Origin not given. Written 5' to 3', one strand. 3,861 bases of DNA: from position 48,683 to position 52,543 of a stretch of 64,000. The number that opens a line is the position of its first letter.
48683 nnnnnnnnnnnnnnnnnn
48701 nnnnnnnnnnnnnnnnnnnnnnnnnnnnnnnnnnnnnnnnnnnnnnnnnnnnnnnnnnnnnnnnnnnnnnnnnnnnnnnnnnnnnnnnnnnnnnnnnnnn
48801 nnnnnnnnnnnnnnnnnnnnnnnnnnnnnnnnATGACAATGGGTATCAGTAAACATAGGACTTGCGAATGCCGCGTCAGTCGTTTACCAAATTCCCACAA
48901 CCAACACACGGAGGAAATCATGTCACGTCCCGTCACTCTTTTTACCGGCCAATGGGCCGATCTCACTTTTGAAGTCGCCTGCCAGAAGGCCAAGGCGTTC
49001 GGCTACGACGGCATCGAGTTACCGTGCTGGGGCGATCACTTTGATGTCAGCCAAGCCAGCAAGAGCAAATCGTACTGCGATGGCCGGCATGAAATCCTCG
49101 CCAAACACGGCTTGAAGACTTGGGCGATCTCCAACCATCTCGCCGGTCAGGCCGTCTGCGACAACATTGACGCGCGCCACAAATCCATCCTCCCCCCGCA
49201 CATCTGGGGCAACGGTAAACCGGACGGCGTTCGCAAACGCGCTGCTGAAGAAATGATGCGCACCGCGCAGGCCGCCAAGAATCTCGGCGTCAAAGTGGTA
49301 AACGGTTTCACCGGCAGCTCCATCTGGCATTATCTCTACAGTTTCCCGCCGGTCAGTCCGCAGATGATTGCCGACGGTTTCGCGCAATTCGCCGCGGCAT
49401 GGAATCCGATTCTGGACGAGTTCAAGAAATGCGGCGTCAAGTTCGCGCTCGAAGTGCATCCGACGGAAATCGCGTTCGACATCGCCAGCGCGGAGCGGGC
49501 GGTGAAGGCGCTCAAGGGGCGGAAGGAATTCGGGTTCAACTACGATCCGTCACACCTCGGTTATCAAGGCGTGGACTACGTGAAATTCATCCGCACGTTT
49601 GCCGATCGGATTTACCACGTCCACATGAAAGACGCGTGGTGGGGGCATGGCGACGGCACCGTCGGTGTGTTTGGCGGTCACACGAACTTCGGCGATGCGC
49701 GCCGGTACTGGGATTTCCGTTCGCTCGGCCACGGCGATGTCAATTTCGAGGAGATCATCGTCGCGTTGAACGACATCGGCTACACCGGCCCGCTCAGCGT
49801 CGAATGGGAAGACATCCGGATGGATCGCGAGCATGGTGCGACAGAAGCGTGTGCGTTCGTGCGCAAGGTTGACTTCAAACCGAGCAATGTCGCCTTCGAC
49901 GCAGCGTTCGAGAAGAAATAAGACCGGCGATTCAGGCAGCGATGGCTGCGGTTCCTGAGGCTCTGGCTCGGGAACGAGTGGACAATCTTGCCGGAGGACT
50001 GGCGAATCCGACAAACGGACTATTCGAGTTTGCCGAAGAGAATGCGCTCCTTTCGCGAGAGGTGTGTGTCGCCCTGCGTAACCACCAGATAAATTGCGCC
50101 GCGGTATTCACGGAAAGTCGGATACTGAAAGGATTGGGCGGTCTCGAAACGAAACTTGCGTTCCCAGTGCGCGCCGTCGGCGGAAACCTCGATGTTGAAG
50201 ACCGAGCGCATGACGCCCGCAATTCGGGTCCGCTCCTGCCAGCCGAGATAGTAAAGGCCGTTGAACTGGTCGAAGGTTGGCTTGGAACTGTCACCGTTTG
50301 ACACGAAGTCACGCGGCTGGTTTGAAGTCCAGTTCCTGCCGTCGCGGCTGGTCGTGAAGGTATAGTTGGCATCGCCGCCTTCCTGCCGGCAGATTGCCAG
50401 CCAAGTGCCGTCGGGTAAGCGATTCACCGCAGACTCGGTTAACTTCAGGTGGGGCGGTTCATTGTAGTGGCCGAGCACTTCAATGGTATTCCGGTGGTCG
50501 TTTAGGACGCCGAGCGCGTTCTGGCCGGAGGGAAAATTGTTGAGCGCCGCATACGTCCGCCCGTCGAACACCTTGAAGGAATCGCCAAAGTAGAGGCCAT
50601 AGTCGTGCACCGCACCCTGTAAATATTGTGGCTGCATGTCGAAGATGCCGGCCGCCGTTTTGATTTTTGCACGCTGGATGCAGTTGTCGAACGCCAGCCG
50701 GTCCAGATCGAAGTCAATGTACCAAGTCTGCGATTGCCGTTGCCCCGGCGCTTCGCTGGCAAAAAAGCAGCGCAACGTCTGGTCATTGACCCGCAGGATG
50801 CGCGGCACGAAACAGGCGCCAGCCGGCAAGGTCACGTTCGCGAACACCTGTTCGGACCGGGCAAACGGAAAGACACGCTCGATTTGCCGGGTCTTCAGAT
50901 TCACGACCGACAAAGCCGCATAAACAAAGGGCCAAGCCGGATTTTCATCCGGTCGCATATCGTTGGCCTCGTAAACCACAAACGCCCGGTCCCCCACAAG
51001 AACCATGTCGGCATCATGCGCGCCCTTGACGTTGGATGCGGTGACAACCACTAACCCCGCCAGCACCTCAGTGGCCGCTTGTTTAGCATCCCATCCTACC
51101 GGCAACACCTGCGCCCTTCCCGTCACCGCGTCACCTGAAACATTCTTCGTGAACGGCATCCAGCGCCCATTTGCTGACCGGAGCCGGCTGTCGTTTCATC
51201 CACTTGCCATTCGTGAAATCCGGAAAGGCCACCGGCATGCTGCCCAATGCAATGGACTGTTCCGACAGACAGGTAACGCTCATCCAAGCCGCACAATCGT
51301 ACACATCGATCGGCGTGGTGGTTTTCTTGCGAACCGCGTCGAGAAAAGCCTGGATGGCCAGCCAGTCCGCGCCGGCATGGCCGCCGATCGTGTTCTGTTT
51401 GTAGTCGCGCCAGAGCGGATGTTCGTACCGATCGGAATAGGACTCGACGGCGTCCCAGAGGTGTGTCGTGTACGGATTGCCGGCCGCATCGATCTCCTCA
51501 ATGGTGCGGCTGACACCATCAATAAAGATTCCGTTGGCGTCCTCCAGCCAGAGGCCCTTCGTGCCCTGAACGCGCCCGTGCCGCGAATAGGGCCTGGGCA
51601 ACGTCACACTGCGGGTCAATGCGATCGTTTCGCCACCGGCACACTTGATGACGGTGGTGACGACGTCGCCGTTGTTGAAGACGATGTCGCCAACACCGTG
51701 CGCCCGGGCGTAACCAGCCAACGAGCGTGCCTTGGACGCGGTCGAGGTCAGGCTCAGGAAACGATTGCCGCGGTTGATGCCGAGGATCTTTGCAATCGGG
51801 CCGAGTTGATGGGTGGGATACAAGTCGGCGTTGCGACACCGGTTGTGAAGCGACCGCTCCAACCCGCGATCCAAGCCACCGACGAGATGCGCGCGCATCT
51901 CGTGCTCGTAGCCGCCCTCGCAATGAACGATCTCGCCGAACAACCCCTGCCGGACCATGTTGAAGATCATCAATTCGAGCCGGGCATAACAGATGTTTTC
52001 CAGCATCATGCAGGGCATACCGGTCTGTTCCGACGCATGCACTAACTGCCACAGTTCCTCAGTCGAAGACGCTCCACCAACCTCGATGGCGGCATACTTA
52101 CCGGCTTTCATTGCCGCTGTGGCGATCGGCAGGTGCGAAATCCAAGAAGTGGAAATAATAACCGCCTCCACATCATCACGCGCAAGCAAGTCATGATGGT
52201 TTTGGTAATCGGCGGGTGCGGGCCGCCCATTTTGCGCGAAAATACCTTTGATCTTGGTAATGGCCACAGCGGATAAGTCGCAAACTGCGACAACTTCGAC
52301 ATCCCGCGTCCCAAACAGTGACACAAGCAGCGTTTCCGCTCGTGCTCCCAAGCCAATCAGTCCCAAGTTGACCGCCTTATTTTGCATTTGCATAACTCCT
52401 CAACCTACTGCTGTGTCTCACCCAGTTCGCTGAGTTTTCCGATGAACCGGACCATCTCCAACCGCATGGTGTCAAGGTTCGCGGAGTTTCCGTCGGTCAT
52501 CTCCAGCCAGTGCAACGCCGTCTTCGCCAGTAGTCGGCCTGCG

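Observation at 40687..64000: Putative GalNAc/galactose-containing glycan and amino-sugar utilisation island with several unclassifiable enzymes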

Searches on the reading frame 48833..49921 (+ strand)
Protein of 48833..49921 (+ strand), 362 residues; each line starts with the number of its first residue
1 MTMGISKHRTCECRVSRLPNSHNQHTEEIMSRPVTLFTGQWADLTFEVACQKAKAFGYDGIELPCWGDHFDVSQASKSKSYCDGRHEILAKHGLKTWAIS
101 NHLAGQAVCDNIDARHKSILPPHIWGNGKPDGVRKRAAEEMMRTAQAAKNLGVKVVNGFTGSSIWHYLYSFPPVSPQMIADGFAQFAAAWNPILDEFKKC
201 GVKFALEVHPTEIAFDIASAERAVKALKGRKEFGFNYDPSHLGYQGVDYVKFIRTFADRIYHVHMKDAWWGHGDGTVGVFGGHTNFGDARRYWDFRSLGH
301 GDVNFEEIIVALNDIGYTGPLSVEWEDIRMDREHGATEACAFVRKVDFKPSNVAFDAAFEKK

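Call 3: search_protein_families(library=pfam, proteins=[window:48833-49921:+], max_evalue=0.01)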
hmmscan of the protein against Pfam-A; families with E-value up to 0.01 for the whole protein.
window:48833-49921:+ (362 aa): 1 family
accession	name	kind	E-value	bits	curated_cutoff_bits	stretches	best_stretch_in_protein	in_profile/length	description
PF01261.30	AP_endonuc_2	-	3.8e-44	151.7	31.1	1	51-345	2-248/249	Xylose isomerase-like TIM barrel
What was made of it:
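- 48920..49921 (+): Xylose-isomerase-like TIM-barrel protein, convergent to the operon. A separate transcription unit, not shown to belong. PF01261 151.7 bits (call 3).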

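Call 10: search_protein_families(library=ncbifam, proteins=[window:48833-49921:+], max_evalue=0.01)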
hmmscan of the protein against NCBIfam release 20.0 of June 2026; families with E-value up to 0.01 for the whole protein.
window:48833-49921:+ (362 aa): 7 families
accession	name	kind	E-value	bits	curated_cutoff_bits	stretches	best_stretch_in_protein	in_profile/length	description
TIGR04379.1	myo_inos_iolE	equivalog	1.9e-12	47.3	290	1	137-326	81-267/290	myo-inosose-2 dehydratase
NF041099.2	keto_glucon_epim_IolO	equivalog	3.4e-08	33.2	300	1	297-346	218-267/269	5-keto-L-gluconate epimerase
TIGR03234.1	OH-pyruv-isom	equivalog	5.6e-05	22.6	353.45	0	196-276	131-215/254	hydroxypyruvate isomerase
NF009688.0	PRK13209.1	subfamily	0.00015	20.9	317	0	297-345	226-275/286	L-ribulose-5-phosphate 3-epimerase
TIGR00542.1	hxl6Piso_put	equivalog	0.0015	17.9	272.15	1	129-325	84-250/279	L-ribulose-5-phosphate 3-epimerase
NF009689.0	PRK13210.1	subfamily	0.0042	16.3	200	0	297-342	228-274/286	L-ribulose-5-phosphate 3-epimerase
NF007360.0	PRK09856.1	equivalog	0.009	15.6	305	0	35-67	4-34/276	fructoselysine 3-epimerase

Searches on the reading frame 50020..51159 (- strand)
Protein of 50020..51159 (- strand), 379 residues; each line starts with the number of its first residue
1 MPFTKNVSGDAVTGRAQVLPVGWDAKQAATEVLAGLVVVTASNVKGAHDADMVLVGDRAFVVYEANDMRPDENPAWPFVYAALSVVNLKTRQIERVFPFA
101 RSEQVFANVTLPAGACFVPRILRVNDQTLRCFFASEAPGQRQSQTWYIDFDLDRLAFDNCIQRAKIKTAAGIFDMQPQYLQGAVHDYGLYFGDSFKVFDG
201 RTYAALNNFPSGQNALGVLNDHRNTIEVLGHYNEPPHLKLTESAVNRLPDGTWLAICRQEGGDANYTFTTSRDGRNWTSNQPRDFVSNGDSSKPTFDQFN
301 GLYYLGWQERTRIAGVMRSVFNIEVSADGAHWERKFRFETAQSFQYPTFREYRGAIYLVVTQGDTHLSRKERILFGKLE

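Call 4: search_protein_families(library=pfam, proteins=[window:50020-51159:-], max_evalue=0.01)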
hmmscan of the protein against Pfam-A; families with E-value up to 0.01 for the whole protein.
window:50020-51159:- (379 aa): 0 families

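Call 10: search_protein_families(library=ncbifam, proteins=[window:50020-51159:-], max_evalue=0.01)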
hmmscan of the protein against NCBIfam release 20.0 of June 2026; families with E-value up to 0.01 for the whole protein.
window:50020-51159:- (379 aa): 0 families

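Call 20: search_solved_structures(query=window:50020-51159:-, max_evalue=1)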
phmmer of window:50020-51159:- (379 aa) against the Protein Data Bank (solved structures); distinct sequences matched with E-value up to 1: 2.
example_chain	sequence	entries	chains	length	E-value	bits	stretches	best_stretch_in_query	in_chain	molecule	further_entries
4jxy_A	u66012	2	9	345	0.23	13.5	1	169-229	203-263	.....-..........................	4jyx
4uvj_A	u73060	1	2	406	0.91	11.6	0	292-335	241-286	COHESIN SUBUNIT SCC3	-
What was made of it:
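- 50020..51159 (-): U379: divergent BNR/sialidase-superfamily beta-propeller candidate. Last gene of the operon. No Pfam or PDB hit itself (calls 4, 20).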

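Call 69: search_protein_representatives(protein=window:50020-51159:-)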
Query: 379 residues. Proteins with E-value up to 0.001 (for the whole library): 207; up to 1e-10: 146; up to 1e-30: 75. The best 150 are listed.
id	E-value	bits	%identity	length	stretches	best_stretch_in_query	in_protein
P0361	2.6e-169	579.5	71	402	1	15-379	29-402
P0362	3.0e-149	513.4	61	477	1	15-379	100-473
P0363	2.4e-140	484.1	61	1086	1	17-379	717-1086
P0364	2.7e-140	484.0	57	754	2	16-379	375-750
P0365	3.4e-138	477.1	62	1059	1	14-379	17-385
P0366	4.5e-137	473.4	60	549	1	16-379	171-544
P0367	1.5e-136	471.6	60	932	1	13-379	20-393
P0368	5.6e-135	466.5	58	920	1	11-379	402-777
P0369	1.3e-128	445.6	56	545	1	12-379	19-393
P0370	5.0e-126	437.0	58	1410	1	17-379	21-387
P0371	1.4e-123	429.0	56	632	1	14-379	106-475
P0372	5.3e-121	420.5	57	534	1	17-379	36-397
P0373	4.8e-112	391.0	54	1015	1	17-379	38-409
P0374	7.6e-107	373.9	51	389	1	17-378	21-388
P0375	1.5e-97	343.3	48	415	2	183-379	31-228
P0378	3.0e-91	322.6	45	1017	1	13-378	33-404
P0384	7.0e-75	268.7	44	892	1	23-378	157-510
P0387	2.6e-71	257.0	41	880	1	12-378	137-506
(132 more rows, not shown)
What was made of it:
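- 50020..51159 (-): Rare family, 207 representatives (call 69).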

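Call 70: search_protein_families(library=pfam, proteins=[P0363, P0364, P0365, P0367, P0368, P0370, P0373, P0378, P0384, P0387], max_evalue=0.001)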
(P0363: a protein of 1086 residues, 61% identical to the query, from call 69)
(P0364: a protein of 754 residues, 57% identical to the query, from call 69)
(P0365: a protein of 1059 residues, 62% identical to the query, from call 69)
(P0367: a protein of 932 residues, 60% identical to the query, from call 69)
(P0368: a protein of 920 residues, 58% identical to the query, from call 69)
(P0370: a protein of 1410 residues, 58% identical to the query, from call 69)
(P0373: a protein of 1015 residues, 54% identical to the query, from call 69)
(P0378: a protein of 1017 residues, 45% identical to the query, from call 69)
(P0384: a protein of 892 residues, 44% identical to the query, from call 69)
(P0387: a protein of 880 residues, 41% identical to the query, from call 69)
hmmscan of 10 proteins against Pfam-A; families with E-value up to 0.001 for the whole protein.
P0363 (1086 aa): 1 family
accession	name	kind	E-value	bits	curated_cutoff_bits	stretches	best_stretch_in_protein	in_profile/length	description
PF13088.12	BNR_2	-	1.4e-06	28.4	31.4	1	908-1060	121-271/277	BNR repeat-like domain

P0364 (754 aa): 3 families
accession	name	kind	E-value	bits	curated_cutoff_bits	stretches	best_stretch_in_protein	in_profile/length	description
PF13088.12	BNR_2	-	2e-34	119.6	31.4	1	47-329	1-275/277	BNR repeat-like domain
PF02012.26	BNR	-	4.5e-06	26.3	27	0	197-207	2-12/12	BNR/Asp-box repeat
PF04616.20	Glyco_hydro_43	-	0.00045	20.1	32.2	0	66-118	96-144/288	Glycosyl hydrolases family 43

P0365 (1059 aa): 1 family
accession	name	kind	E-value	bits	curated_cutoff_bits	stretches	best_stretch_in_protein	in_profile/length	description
PF13088.12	BNR_2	-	0.00037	20.4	31.4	0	250-362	159-270/277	BNR repeat-like domain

P0367 (932 aa): 3 families
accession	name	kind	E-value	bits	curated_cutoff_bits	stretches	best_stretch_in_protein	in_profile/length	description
PF13088.12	BNR_2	-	2.8e-37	129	31.4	1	599-886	1-277/277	BNR repeat-like domain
PF15902.12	Sortilin-Vps10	-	7.3e-05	22.2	33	1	745-907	2-155/446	Sortilin, neurotensin receptor 3,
PF02012.26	BNR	-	0.00041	20.3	27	0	747-757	1-11/12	BNR/Asp-box repeat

P0368 (920 aa): 2 families
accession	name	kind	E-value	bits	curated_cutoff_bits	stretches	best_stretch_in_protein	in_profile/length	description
PF13088.12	BNR_2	-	5.1e-24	85.5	31.4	3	96-222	84-200/277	BNR repeat-like domain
PF15902.12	Sortilin-Vps10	-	0.00029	20.2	33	0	164-274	5-111/446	Sortilin, neurotensin receptor 3,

P0370 (1410 aa): 3 families
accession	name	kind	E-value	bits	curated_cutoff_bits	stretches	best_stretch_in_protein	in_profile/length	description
PF13088.12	BNR_2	-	4.6e-36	125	31.4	1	583-837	19-277/277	BNR repeat-like domain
PF15902.12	Sortilin-Vps10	-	0.00015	21.2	33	0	695-811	2-110/446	Sortilin, neurotensin receptor 3,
PF04616.20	Glyco_hydro_43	-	0.00016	21.6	32.2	0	282-415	42-189/288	Glycosyl hydrolases family 43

P0373 (1015 aa): 0 families

P0378 (1017 aa): 4 families
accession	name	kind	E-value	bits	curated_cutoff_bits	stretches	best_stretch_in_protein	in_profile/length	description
PF00884.28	Sulfatase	-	4.2e-50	171.2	25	1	427-772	2-301/301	Sulfatase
PF16347.10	SGSH_C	-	3.5e-10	40.7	29.3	1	719-874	1-149/154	N-sulphoglucosamine sulphohydrolase, C-terminal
PF01663.27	Phosphodiest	-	1.2e-08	35.4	23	1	680-716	185-221/342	Type I phosphodiesterase / nucleotide pyrophosphatase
PF02995.22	DUF229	-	2.8e-05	23.5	25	1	675-720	302-347/496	Protein of unknown function (DUF229)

P0384 (892 aa): 0 families

P0387 (880 aa): 0 families
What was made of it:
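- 50020..51159 (-): Homologous regions in two fusion proteins weakly hit BNR_2, and other relatives are fused to a canonical BNR_2 domain or a sulfatase (call 70).
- On Sialidase/BNR beta-propeller (GH33-like): Homologous regions of P0363 and P0365 hit BNR_2 weakly (call 70).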

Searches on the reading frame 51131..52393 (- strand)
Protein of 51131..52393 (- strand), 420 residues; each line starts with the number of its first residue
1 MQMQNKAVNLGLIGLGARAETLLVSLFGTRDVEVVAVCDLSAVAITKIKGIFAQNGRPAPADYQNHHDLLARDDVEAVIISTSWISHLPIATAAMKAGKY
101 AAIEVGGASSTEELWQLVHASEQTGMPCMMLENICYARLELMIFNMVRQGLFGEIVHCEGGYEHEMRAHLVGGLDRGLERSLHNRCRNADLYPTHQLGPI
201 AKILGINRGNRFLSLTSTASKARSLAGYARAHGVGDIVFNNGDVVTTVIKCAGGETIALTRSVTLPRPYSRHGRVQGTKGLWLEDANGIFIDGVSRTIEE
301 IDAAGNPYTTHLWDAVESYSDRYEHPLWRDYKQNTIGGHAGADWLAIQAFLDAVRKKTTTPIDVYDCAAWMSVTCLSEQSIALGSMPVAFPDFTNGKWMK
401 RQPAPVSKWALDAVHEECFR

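Call 4: search_protein_families(library=pfam, proteins=[window:51131-52393:-], max_evalue=0.01)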
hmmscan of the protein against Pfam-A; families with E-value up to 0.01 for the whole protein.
window:51131-52393:- (420 aa): 2 families
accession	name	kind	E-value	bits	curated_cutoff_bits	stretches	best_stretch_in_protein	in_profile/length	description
PF21252.2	Glyco_hydro_109_C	-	1.2e-53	181.7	27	1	141-298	1-181/187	Glycosyl hydrolase 109, C-terminal domain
PF01408.29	GFO_IDH_MocA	-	8.4e-07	30.1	24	1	9-129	2-117/120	Oxidoreductase family, NAD-binding Rossmann fold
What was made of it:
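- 51131..52393 (-): GH109 NAD+-dependent alpha-N-acetylgalactosaminidase homologue, 420 aa, no signal peptide. PF21252 181.7 bits and PF01408 (call 4).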

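Call 10: search_protein_families(library=ncbifam, proteins=[window:51131-52393:-], max_evalue=0.01)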
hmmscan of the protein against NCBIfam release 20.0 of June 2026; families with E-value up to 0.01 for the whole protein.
window:51131-52393:- (420 aa): 9 families
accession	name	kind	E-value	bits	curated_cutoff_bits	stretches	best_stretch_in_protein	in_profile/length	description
TIGR04380.1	myo_inos_iolG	equivalog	2.2e-08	33.4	355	1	8-130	2-120/330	inositol 2-dehydrogenase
NF008607.0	PRK11579.1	subfamily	6.5e-06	25.4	330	1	6-162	3-152/346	oxidoreductase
NF052679.1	InsChiInosDhIolG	equivalog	8.9e-06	24.9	540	1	8-125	3-117/343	bifunctional inositol 2-dehydrogenase/D-chiro-inositol 1-dehydrogenase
NF040723.1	UDP-GlcNAcDh_Arch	equivalog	9.2e-06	25.4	450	1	9-157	2-143/302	UDP-N-acetylglucosamine 3-dehydrogenase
NF052479.1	LevoglcsnDh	equivalog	3.7e-05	22.6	650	1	64-169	63-168/386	levoglucosan dehydrogenase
NF041392.1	XylDh_Gfo6_Halo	equivalog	5.3e-05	22.2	350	1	4-162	13-170/350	D-xylose 1-dehydrogenase Gfo6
NF007574.0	PRK10206.1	equivalog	0.00033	19.8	352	1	66-163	57-154/345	oxidoreductase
NF058561.1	BT_2158_fam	equivalog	0.00038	19.2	750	1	8-157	36-179/487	glycoside 3-dehydrogenase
NF058563.1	BT_2159_fam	equivalog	0.00084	18.5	650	1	8-155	1-143/350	disaccharide 3-dehydrogenase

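Call 22: search_solved_structures(query=window:51131-52393:-, max_evalue=0.001)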
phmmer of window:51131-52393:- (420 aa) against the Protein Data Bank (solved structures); distinct sequences matched with E-value up to 0.001: 14.
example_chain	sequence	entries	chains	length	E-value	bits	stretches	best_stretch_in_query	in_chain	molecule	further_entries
2ixa_A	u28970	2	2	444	2.6e-88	299.8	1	5-400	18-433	ALPHA-N-ACETYLGALACTOSAMINIDASE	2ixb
6t2b_A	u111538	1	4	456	9.3e-68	232.1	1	8-406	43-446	Glycosyl hydrolase family 109 protein 2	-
3ec7_A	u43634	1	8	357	2.2e-10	43.1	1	4-158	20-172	Putative Dehydrogenase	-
7xr9_A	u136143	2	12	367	1.3e-09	40.5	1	8-156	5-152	DgpA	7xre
3m2t_A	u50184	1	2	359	1.1e-07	34.3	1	7-194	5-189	Probable dehydrogenase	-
9m3d_B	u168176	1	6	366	1.9e-06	30.2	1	9-157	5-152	DgpA1 from W974-1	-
3e18_A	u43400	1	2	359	2e-06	30.1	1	28-160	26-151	oxidoreductase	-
3nto_A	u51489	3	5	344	0.00011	24.4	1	8-126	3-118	Inositol 2-dehydrogenase/D-chiro-inositol 3-dehydrogenase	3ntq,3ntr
9azo_A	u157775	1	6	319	0.00023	23.3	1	6-133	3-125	PmdC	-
3fd8_A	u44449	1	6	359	0.00023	23.3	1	7-160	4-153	Oxidoreductase, Gfo/Idh/MocA family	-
3i23_A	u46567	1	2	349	0.00029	22.9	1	8-160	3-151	Oxidoreductase, Gfo/Idh/MocA family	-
3e82_A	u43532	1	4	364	0.00058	22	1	2-163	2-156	Putative oxidoreductase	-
3q2k_A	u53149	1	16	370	0.00058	22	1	5-156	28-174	oxidoreductase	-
3mz0_A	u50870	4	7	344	0.00069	21.7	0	8-125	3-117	Inositol 2-dehydrogenase/D-chiro-inositol 3-dehydrogenase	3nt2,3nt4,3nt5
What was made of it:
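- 51131..52393 (-): PDB 2IXA E 2.6e-88 and 6T2B E 9e-68 (call 22).
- On GH109: 6T2B E 9.3e-68 (call 22).
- GH109 in the same operon does use an NAD+ keto-intermediate mechanism (family knowledge; call 22).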
